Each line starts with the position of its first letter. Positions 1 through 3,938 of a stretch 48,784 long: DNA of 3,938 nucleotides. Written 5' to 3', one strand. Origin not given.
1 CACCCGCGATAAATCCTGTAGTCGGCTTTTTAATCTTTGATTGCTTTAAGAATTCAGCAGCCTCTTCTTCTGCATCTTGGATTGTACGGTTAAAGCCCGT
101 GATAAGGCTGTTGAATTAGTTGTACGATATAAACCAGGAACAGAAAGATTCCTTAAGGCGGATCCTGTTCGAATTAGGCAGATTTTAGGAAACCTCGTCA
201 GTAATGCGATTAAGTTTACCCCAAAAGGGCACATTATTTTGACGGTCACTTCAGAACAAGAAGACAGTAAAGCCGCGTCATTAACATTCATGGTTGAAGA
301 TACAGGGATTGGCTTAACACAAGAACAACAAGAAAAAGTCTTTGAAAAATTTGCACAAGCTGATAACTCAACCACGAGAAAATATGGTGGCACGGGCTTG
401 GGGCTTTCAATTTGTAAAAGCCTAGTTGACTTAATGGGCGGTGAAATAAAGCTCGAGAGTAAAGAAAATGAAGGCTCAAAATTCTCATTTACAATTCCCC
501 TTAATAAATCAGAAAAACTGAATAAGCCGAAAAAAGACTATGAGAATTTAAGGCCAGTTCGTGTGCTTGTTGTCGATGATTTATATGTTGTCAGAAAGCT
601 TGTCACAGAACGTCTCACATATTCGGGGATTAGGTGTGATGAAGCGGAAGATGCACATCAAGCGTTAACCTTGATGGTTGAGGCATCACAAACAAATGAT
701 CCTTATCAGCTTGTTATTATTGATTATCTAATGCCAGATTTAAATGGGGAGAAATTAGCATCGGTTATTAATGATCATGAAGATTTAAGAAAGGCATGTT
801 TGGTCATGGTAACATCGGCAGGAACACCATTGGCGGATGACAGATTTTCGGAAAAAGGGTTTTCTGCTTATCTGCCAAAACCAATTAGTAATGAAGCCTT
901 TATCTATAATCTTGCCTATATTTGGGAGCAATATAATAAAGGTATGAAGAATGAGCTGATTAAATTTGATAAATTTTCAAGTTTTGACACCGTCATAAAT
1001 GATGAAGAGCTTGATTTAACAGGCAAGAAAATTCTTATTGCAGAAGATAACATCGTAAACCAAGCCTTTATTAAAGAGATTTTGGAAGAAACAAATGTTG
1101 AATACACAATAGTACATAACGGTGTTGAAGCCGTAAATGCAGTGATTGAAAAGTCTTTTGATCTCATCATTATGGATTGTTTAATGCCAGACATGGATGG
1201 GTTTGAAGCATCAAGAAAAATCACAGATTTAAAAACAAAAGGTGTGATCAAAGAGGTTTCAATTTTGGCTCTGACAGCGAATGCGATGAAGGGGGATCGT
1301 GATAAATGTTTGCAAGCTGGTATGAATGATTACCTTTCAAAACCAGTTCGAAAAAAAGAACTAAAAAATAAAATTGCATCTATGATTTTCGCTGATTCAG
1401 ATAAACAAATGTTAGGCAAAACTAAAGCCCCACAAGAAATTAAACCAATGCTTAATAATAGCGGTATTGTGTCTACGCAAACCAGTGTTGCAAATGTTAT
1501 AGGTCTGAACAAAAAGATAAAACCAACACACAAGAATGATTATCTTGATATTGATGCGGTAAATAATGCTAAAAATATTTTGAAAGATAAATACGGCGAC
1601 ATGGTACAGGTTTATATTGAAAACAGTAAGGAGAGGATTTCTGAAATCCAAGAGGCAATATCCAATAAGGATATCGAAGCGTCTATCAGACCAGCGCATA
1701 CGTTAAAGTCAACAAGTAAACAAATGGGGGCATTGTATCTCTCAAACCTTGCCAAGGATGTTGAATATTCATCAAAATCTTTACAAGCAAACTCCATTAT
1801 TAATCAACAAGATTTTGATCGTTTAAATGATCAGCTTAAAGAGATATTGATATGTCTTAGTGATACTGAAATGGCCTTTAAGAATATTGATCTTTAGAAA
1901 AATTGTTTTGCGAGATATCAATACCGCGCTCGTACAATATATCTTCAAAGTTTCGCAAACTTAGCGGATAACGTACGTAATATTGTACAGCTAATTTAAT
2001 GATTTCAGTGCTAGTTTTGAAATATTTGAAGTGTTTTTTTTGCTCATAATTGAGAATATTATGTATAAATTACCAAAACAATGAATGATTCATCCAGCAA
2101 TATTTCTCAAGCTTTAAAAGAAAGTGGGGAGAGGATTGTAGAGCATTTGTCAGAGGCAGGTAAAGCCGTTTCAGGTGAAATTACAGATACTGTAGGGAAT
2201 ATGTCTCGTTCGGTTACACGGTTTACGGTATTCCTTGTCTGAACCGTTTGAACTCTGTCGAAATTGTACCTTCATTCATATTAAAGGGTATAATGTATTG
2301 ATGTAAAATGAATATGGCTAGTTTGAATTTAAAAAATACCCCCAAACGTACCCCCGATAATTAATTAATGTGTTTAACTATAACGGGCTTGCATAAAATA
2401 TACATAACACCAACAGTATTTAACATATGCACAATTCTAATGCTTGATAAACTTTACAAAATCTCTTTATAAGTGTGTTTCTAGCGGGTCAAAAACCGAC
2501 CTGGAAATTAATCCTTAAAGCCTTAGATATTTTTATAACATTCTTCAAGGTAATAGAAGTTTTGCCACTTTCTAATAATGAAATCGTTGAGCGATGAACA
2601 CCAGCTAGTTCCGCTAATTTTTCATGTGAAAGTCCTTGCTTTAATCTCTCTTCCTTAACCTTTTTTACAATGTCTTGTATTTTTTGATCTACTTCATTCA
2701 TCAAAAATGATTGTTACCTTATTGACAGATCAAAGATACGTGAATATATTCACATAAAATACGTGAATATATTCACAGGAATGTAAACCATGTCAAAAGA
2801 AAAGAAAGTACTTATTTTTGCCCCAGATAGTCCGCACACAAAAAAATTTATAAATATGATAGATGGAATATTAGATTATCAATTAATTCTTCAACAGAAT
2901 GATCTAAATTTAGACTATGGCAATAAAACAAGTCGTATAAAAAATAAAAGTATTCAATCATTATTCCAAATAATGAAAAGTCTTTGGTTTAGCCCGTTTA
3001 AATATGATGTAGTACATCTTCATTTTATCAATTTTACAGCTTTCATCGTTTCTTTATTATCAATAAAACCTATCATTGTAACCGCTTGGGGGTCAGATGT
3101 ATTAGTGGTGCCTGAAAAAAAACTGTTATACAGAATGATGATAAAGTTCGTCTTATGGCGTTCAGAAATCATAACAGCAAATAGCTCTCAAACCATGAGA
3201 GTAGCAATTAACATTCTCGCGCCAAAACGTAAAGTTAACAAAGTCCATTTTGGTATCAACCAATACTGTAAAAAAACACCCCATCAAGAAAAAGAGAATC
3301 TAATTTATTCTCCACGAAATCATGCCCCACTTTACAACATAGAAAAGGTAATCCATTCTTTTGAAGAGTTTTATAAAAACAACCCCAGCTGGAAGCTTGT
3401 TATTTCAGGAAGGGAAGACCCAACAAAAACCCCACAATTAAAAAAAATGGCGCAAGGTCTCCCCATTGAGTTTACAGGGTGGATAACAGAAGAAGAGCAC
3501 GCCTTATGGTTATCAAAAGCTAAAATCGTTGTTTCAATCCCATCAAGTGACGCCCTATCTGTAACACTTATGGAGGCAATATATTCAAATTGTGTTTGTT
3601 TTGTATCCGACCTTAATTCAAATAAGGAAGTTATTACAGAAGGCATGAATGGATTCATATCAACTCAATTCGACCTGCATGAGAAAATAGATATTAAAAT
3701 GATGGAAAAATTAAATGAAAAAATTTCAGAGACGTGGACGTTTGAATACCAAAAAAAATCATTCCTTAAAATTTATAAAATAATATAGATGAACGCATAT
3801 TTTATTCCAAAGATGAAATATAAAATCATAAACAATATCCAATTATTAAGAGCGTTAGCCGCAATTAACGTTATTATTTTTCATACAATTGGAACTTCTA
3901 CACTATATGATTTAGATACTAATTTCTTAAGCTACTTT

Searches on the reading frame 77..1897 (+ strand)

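Call 37: search_protein_families(library=pfam, proteins=[window:77-1897:+], max_evalue=0.001)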
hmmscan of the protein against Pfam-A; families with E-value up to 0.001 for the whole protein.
window:77-1897:+ (606 aa): 4 families
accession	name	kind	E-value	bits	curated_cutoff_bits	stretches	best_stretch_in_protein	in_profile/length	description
PF00072.30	Response_reg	-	4.1e-40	136.8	30.2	2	319-433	1-110/111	Response regulator receiver domain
PF02518.31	HATPase_c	-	2e-32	112.3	26.4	1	29-143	2-110/111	Histidine kinase-, DNA gyrase B-, and HSP90-like ATPase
PF01627.28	Hpt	-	1.1e-09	38.9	24.6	1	508-589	1-80/84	Hpt domain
PF23198.2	PDE8A_N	-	0.00035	21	29.6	0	330-417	25-112/147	PDE8A-like, N-terminal domain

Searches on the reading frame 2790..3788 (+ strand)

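Call 37: search_protein_families(library=pfam, proteins=[window:2790-3788:+], max_evalue=0.001)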
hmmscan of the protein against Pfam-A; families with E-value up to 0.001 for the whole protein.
window:2790-3788:+ (332 aa): 5 families
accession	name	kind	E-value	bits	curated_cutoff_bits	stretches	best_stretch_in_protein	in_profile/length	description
PF00534.26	Glycos_transf_1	-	2.5e-16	60.1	26.4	1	161-301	7-153/172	Glycosyl transferases group 1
PF13692.12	Glyco_trans_1_4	-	1e-11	45.7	27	1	181-295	14-128/142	Glycosyl transferases group 1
PF13477.12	Glyco_trans_4_2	-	7.7e-10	39.5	23.4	1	7-132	2-139/139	Glycosyl transferase 4-like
PF13579.12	Glyco_trans_4_4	-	0.0002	22.2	29.7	1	68-150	68-153/158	Glycosyl transferase 4-like domain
PF13439.12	Glyco_transf_4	-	0.00023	21.7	28.5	1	66-157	67-167/170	Glycosyltransferase Family 4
